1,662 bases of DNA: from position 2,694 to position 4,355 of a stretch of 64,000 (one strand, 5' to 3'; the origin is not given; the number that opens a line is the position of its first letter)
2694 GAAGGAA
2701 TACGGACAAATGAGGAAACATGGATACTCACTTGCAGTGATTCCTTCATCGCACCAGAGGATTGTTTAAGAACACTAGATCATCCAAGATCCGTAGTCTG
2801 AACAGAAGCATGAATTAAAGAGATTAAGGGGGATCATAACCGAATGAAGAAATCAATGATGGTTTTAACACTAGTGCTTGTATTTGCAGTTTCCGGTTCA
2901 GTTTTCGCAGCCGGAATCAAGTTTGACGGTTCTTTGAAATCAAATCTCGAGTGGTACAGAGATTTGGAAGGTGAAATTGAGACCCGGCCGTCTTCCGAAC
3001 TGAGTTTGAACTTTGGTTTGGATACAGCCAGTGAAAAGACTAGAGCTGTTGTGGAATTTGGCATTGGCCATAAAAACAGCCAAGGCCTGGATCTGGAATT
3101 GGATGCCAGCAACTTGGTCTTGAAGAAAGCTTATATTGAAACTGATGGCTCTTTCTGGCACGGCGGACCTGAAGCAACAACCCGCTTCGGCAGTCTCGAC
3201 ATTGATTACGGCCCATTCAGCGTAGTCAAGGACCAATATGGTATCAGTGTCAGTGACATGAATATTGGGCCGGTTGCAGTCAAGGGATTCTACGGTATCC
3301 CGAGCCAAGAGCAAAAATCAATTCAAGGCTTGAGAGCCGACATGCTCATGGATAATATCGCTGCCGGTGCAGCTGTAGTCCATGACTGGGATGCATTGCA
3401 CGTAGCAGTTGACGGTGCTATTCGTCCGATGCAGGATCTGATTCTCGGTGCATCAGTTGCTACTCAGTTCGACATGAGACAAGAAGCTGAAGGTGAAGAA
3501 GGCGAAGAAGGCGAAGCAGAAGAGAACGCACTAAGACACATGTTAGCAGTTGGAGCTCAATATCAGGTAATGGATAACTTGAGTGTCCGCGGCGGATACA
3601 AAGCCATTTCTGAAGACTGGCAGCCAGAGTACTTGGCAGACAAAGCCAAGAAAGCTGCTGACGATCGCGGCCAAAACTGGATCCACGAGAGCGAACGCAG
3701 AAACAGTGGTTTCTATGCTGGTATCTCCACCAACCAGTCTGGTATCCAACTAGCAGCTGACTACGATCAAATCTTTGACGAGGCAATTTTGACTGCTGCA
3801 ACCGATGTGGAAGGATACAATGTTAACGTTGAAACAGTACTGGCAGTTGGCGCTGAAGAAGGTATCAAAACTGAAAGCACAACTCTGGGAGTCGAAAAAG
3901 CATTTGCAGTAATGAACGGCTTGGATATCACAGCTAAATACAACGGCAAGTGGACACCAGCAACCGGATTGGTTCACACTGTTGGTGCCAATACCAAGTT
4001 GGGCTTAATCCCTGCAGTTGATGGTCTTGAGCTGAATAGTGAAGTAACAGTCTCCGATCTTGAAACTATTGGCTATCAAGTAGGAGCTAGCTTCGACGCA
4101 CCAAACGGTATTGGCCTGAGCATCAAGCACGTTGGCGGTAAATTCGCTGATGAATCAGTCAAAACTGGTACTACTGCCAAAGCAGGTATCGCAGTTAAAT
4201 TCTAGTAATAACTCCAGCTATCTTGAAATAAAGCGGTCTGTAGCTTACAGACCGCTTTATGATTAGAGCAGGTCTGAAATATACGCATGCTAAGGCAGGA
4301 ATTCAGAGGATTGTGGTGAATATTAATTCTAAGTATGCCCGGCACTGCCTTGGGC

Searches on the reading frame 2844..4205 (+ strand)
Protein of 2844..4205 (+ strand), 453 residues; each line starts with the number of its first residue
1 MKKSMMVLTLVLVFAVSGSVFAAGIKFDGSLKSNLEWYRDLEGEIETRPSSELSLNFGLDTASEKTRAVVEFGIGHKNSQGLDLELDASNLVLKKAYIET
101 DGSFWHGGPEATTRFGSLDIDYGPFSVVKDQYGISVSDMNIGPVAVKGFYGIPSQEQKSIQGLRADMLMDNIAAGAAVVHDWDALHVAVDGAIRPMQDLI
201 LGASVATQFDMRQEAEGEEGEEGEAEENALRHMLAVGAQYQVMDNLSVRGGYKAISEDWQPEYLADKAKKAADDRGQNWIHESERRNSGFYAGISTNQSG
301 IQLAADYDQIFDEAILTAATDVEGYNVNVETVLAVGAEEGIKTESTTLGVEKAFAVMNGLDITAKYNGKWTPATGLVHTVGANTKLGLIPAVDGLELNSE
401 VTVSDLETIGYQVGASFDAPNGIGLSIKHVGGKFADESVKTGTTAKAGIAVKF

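Call 6: search_protein_families(library=pfam, proteins=[window:2844-4205:+], max_evalue=0.01)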
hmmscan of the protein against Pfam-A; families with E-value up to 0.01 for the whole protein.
window:2844-4205:+ (453 aa): 0 families

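Call 9: find_homologous_proteins(query=window:2844-4205:+)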
Query window:2844-4205:+ (453 aa): 64 proteins with E <= 0.001 among 8000 candidates.
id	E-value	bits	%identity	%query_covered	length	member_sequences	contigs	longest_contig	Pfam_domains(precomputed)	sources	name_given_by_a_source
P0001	1.0e-293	992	100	100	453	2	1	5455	-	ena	-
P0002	1.1e-258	876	87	100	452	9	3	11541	-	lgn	-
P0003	3.3e-248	842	83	99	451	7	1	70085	-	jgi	jgi:hypothetical protein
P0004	3.8e-242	822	82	100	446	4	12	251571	-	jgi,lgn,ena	-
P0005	1.7e-228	777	78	100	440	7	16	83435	-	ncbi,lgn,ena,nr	ncbi:MAG TPA: hypothetical protein GX019_02855 [Firmicutes bacterium]|nr:hypothetical protein [Bacil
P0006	2.9e-227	773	77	100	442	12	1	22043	-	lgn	-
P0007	1.9e-205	701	68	100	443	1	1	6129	-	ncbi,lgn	-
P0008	3.7e-193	660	64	100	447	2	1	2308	-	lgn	-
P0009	1.7e-192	658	63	100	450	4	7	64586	-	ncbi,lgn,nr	ncbi:MAG: hypothetical protein GX994_01320 [Firmicutes bacterium]|nr:hypothetical protein [Bacillota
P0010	1.2e-188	645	63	100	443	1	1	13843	-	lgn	-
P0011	1.8e-183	628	62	100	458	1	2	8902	-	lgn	-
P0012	1.9e-183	628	62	100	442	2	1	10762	-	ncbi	-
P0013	5.9e-176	604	59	100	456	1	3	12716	-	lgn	-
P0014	1.3e-174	599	59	100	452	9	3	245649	-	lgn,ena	-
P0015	3.4e-172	591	60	99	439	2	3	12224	-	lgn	-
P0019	1.4e-109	385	43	100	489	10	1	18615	-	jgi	-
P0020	7.4e-108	379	43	100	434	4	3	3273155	-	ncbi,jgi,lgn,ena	jgi:hypothetical protein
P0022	1.2e-101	359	41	100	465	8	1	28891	-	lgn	-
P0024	9.7e-101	356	41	100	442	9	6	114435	-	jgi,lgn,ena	-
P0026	4.6e-98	347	40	100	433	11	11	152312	-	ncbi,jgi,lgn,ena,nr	ncbi:MAG: hypothetical protein QM451_10005 [Bacillota bacterium]|jgi:opacity protein-like surface an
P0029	1.6e-96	342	42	100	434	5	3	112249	PF13609.13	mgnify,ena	mgnify:FL=1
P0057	1.2e-90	323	40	96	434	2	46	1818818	PF13609.13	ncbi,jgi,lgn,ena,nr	ncbi:MAG: hypothetical protein ACOX46_01780 [Limnochordia bacterium]|jgi:opacity protein-like surfac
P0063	6.2e-75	271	34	100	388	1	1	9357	-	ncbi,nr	ncbi:MAG TPA: hypothetical protein GXZ85_11430 [Firmicutes bacterium]|nr:hypothetical protein [Bacil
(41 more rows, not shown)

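Call 11: find_related_loci(query=A1, collection=genome_contigs, flank=4000)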
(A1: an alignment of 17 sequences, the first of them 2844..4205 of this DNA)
Query A1 (453 aa) in genome_contigs; peptide patterns used: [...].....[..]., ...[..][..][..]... (x = any residue, [..] = any of these).
64 stretches matched a pattern; 10 encode a relative of the query (tblastn E <= 1e-3); 9 distinct loci.
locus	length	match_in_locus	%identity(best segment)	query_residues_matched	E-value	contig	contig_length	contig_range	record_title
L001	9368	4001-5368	83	1-453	0e+0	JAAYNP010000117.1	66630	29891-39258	MAG: Bacillota bacterium isolate AS21ysBPME_219 266541_AS21, whole genome shotgun sequence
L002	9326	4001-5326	77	1-453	0e+0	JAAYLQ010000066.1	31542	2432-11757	MAG: Bacillota bacterium isolate AS15tlH2ME_94 27552_AS15, whole genome shotgun sequence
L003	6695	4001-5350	63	1-453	0e+0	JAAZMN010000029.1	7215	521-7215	MAG: Bacillota bacterium isolate AS23ysBPME_69 23958_AS23, whole genome shotgun sequence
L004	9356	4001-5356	60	1-453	0e+0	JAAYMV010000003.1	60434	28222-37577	MAG: Bacillota bacterium isolate AS20ysBPTH_50 2375_AS20, whole genome shotgun sequence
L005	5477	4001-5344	54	1-453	9e-167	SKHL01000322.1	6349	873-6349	MAG: Limnochordia bacterium isolate CSBr16_202 CSBr16-18517, whole genome shotgun sequence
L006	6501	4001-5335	53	1-453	6e-161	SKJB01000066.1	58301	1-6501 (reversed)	MAG: Limnochordia bacterium isolate CSBr16_88 CSBr16-125, whole genome shotgun sequence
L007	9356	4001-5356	87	1-453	0e+0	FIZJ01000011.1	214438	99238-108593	uncultured Clostridia bacterium genome assembly, contig: 853, whole genome shotgun sequence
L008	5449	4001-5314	40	1-453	1e-95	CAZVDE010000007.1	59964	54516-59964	MAG TPA_asm: uncultured Clostridiaceae bacterium isolate SRP192927_co8_23 genome assembly, contig: NODE_336_length_59964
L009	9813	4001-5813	37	1-453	1e-92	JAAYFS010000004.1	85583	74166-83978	MAG: Bacillota bacterium isolate AS09scLD_10 13678_AS09, whole genome shotgun sequence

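Call 12: find_related_loci(query=A1, collection=metagenome_contigs, flank=4000)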
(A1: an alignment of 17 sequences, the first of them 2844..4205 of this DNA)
Query A1 (453 aa) in metagenome_contigs; peptide patterns used: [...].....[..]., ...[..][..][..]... (x = any residue, [..] = any of these).
77 stretches matched a pattern; 14 encode a relative of the query (tblastn E <= 1e-3); 14 distinct loci.
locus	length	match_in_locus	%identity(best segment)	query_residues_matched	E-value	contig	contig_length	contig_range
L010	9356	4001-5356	87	1-453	0e+0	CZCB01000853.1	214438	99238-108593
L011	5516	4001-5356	87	1-453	0e+0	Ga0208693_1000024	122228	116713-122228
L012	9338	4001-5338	82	1-453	0e+0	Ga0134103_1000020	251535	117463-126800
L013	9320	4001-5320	77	1-453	0e+0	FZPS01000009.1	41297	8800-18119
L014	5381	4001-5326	77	1-453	0e+0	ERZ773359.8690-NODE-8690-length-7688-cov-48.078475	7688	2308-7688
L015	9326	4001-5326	77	1-453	0e+0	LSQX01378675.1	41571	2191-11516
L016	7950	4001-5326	77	1-453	0e+0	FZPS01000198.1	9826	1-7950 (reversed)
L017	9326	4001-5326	70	1-453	0e+0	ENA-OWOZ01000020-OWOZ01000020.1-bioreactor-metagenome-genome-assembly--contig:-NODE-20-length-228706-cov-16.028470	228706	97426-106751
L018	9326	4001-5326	70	1-453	0e+0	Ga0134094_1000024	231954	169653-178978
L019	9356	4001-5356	60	1-453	0e+0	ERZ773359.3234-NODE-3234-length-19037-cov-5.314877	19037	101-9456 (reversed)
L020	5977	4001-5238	42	27-453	2e-87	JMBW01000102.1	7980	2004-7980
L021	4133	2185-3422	42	27-453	1e-87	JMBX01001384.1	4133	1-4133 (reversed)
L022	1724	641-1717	37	1-381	4e-79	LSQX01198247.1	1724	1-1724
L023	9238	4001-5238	42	27-453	2e-87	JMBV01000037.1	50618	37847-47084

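Call 22: find_encoding_contigs(protein=P0057, flank=2500, max_places=2)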
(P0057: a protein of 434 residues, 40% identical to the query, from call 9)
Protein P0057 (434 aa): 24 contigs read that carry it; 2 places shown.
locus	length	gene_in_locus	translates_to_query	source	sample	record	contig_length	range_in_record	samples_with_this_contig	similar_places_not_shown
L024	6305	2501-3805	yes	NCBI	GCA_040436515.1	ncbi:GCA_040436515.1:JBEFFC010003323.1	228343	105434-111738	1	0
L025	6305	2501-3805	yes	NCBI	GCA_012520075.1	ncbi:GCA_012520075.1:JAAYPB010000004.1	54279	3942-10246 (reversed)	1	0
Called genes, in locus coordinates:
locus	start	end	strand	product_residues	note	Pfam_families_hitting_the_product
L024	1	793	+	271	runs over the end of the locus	PF00702:Hydrolase (weak), PF08282:Hydrolase_3, PF12710:HAD (faint), PF05116:S6PP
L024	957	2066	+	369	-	PF02463:SMC_N (weak), PF03215:Rad17 (faint), PF00005:ABC_tran, PF17912:OB_MalK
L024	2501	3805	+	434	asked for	PF13609:Porin_4 (faint)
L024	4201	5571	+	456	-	-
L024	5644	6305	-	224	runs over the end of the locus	PF13560:HTH_31, PF01381:HTH_3 (weak)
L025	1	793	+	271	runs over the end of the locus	PF00702:Hydrolase (weak), PF08282:Hydrolase_3, PF12710:HAD (faint), PF05116:S6PP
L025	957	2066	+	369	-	PF02463:SMC_N (weak), PF03215:Rad17 (faint), PF00005:ABC_tran, PF17912:OB_MalK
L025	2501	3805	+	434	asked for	PF13609:Porin_4 (faint)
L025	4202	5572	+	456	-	-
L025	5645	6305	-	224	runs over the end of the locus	PF13560:HTH_31, PF01381:HTH_3 (weak)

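Call 23: find_encoding_contigs(protein=P0020, flank=2500, max_places=2)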
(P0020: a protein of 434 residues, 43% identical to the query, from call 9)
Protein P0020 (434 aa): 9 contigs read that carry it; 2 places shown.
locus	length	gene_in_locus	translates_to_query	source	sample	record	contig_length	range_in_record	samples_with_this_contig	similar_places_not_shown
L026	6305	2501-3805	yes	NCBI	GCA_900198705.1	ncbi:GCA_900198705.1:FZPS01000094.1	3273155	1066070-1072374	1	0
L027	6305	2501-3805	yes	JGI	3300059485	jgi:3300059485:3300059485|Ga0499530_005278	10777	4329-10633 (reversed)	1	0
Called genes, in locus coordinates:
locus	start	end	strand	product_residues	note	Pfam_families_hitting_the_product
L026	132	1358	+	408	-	PF01139:RtcB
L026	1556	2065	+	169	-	PF17912:OB_MalK, PF08402:TOBE_2 (weak)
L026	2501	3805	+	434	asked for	-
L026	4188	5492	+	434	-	-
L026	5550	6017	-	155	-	-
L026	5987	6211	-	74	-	PF13560:HTH_31 (weak), PF01381:HTH_3 (weak)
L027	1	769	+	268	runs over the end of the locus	PF00702:Hydrolase, PF05116:S6PP (weak), PF08282:Hydrolase_3, PF12710:HAD (faint), PF05116:S6PP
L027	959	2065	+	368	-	PF02463:SMC_N (faint), PF00005:ABC_tran, PF17912:OB_MalK, PF08402:TOBE_2 (faint)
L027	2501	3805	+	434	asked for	-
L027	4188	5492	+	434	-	-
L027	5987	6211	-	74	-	PF13560:HTH_31 (weak), PF01381:HTH_3 (weak)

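Call 24: find_encoding_contigs(protein=P0026, flank=2500, max_places=2)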
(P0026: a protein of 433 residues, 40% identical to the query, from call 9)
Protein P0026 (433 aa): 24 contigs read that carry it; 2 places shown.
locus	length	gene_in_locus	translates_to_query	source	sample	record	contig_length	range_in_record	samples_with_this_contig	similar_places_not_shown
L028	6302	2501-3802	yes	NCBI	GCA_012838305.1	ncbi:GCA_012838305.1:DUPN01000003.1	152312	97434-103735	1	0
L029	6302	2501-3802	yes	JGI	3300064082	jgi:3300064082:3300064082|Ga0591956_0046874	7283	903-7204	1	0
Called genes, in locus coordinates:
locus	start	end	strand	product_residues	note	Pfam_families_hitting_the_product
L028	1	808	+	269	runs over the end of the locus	PF00702:Hydrolase (weak), PF08282:Hydrolase_3, PF12710:HAD (faint), PF05116:S6PP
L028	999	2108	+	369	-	PF03215:Rad17 (weak), PF00005:ABC_tran, PF02463:SMC_N (faint), PF17912:OB_MalK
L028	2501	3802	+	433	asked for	-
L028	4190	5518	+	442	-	-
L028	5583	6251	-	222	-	-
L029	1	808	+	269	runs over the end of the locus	PF00702:Hydrolase (weak), PF08282:Hydrolase_3, PF12710:HAD (faint), PF05116:S6PP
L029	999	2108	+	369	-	PF02463:SMC_N (faint), PF03215:Rad17 (weak), PF00005:ABC_tran, PF17912:OB_MalK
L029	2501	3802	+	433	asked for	-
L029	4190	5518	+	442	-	-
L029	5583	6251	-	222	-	-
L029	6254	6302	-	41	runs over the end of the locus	?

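Call 25: find_encoding_contigs(protein=P0024, flank=2500, max_places=2)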
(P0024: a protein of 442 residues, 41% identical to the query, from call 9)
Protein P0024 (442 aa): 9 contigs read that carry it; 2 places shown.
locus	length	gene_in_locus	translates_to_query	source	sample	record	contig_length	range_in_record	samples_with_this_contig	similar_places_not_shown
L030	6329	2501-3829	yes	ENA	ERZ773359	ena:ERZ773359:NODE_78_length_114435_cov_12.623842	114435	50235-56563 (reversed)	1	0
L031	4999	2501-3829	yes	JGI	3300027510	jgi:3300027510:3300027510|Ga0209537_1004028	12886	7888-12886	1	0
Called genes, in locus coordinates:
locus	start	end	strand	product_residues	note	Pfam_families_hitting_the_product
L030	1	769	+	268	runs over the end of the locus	PF00702:Hydrolase (faint), PF05116:S6PP, PF08282:Hydrolase_3, PF05116:S6PP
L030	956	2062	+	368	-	PF02463:SMC_N (weak), PF00005:ABC_tran, PF17912:OB_MalK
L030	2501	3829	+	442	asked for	-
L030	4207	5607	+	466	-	-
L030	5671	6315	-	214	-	PF13560:HTH_31, PF01381:HTH_3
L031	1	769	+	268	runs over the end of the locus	PF00702:Hydrolase (faint), PF05116:S6PP, PF08282:Hydrolase_3, PF05116:S6PP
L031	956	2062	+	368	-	PF02463:SMC_N (weak), PF00005:ABC_tran, PF17912:OB_MalK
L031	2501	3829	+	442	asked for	-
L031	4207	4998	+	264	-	?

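Call 28: find_encoding_contigs(protein=P0019, flank=2500, max_places=1)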
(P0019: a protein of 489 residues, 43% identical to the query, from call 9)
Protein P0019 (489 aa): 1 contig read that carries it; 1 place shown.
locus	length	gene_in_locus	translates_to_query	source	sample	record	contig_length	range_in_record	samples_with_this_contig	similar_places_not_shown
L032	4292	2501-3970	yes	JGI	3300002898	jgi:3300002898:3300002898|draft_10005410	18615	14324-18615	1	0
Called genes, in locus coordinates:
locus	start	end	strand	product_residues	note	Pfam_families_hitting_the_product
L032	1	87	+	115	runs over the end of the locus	PF22746:SHOCT-like_DUF2089-C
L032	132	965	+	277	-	PF00702:Hydrolase (weak), PF05116:S6PP (weak), PF08282:Hydrolase_3, PF05116:S6PP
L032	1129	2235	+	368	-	PF02463:SMC_N (faint), PF00005:ABC_tran, PF17912:OB_MalK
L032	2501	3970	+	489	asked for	-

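Call 29: find_encoding_contigs(protein=P0022, flank=2500, max_places=1)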
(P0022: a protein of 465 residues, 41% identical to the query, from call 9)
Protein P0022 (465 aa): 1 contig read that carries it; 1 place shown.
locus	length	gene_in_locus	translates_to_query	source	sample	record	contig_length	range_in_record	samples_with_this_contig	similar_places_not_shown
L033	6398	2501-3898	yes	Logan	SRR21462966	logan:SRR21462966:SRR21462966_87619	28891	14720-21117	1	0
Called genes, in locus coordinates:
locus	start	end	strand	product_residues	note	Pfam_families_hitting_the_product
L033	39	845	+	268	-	PF00702:Hydrolase, PF05116:S6PP (weak), PF08282:Hydrolase_3, PF05116:S6PP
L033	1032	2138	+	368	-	PF02463:SMC_N (weak), PF00005:ABC_tran, PF17912:OB_MalK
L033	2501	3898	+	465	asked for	-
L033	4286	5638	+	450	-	-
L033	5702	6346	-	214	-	PF13560:HTH_31, PF01381:HTH_3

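Call 30: find_encoding_contigs(protein=P0063, flank=2500, max_places=1)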
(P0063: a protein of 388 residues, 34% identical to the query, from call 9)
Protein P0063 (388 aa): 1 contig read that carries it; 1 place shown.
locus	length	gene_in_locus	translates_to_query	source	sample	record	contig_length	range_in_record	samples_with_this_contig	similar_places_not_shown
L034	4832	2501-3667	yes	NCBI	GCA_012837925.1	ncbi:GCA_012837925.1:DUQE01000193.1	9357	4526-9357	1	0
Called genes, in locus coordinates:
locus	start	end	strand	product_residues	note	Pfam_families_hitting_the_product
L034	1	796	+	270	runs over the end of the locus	PF00702:Hydrolase, PF05116:S6PP (weak), PF08282:Hydrolase_3, PF05116:S6PP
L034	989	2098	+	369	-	PF03215:Rad17 (weak), PF00005:ABC_tran, PF02463:SMC_N (weak), PF17912:OB_MalK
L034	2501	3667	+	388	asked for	-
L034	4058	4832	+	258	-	?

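Call 31: find_encoding_contigs(protein=P0029, flank=2500, max_places=1)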
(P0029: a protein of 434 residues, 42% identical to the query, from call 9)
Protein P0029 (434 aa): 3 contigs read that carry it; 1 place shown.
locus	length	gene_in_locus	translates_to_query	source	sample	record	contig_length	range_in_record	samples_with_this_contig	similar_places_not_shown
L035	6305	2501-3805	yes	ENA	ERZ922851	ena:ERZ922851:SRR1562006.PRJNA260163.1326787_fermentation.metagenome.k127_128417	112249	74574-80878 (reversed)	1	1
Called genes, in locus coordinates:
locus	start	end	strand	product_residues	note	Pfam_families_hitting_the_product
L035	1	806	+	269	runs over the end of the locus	PF00702:Hydrolase (faint), PF05116:S6PP (weak), PF08282:Hydrolase_3, PF05116:S6PP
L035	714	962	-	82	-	-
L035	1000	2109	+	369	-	PF03215:Rad17 (weak), PF00005:ABC_tran, PF02463:SMC_N (faint), PF17912:OB_MalK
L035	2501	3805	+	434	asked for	PF13609:Porin_4 (faint)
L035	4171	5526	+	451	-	-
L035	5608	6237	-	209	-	-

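Call 68: search_solved_structures(query=A1, max_evalue=1)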
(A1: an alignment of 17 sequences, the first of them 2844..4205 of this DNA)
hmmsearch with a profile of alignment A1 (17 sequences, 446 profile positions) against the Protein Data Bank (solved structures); distinct sequences matched with E-value up to 1: 0.

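Call 72: find_encoding_contigs(protein=P0010, flank=1500, max_places=1)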
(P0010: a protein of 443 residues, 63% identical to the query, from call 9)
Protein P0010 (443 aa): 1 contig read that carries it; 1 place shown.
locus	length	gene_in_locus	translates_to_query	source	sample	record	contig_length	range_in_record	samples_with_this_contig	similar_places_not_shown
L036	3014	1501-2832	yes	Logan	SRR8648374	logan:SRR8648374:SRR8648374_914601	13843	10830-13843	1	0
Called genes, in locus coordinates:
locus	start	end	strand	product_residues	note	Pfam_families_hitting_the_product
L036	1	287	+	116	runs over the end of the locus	PF22746:SHOCT-like_DUF2089-C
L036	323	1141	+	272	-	PF00702:Hydrolase (weak), PF08282:Hydrolase_3, PF05116:S6PP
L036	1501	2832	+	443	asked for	-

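Call 73: find_encoding_contigs(protein=P0011, flank=1500, max_places=1)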
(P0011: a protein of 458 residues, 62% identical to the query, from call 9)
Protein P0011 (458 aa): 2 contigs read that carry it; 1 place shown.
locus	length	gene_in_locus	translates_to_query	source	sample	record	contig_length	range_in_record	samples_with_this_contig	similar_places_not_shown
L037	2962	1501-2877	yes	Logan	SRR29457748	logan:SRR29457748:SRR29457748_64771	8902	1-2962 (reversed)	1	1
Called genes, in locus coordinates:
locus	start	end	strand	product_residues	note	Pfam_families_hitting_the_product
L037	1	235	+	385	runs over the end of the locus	PF22746:SHOCT-like_DUF2089-C, PF13349:DUF4097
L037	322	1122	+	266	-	PF00702:Hydrolase, PF05116:S6PP (weak), PF08282:Hydrolase_3, PF05116:S6PP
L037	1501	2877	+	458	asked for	-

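Call 74: find_encoding_contigs(protein=P0013, flank=1500, max_places=1)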
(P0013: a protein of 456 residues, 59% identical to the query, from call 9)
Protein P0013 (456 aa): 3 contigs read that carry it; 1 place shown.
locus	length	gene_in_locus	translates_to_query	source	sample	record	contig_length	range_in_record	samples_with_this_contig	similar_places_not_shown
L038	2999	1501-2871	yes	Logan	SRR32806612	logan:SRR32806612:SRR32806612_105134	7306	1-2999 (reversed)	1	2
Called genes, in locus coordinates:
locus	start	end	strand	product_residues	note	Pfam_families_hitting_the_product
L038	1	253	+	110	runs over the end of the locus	PF22746:SHOCT-like_DUF2089-C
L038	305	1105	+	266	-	PF00702:Hydrolase, PF08282:Hydrolase_3, PF12710:HAD (faint), PF05116:S6PP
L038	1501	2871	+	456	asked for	-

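Call 93: predict_structure(alignment_id=A1)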
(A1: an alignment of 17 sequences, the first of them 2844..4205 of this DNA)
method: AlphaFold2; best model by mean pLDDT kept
length: 453 residues; sequences in the alignment: 17
mean_pLDDT: 55.2   pTM: 0.51
mean pLDDT of the five models: 55.2, 48.4, 42.9, 35.2, 31.7
residues with pLDDT >= 90: 0; 70-90: 154; 50-70: 103; < 50: 196
segments of 3 or more residues with pLDDT < 50: 1-29, 51-168, 213-228, 259-283
pLDDT, mean of each block of 10 residues (from residue 1): 32 32 41 67 70 40 33 35 38 32 21 27 28 28 34 40 46 51 54 60 55 39 38 60 74 62 30 31 63 78 78 79 82 73 83 79 83 78 69 68 68 77 77 72 75 54
secondary structure, 60 per line:
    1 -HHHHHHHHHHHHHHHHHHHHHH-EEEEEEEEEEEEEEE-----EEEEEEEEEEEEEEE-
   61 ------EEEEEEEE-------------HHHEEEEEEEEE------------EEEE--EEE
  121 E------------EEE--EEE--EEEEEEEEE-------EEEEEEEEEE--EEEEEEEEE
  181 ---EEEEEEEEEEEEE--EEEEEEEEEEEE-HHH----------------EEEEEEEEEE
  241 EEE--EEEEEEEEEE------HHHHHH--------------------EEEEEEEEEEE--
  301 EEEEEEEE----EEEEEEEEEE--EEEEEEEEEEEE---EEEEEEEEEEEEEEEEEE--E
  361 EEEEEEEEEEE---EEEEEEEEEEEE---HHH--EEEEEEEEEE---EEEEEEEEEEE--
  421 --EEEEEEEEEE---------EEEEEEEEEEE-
elements in order: H2-23 E25-39 E45-59 E67-74 E91-99 E112-115 E118-121 E134-136 E139-141 E144-152 E160-169 E172-180 E184-196 E199-210 E231-243 E246-255 H262-267 E288-298 E301-308 E313-322 E325-336 E340-357 E360-371 E375-386 E395-404 E408-418 E423-432 E442-452
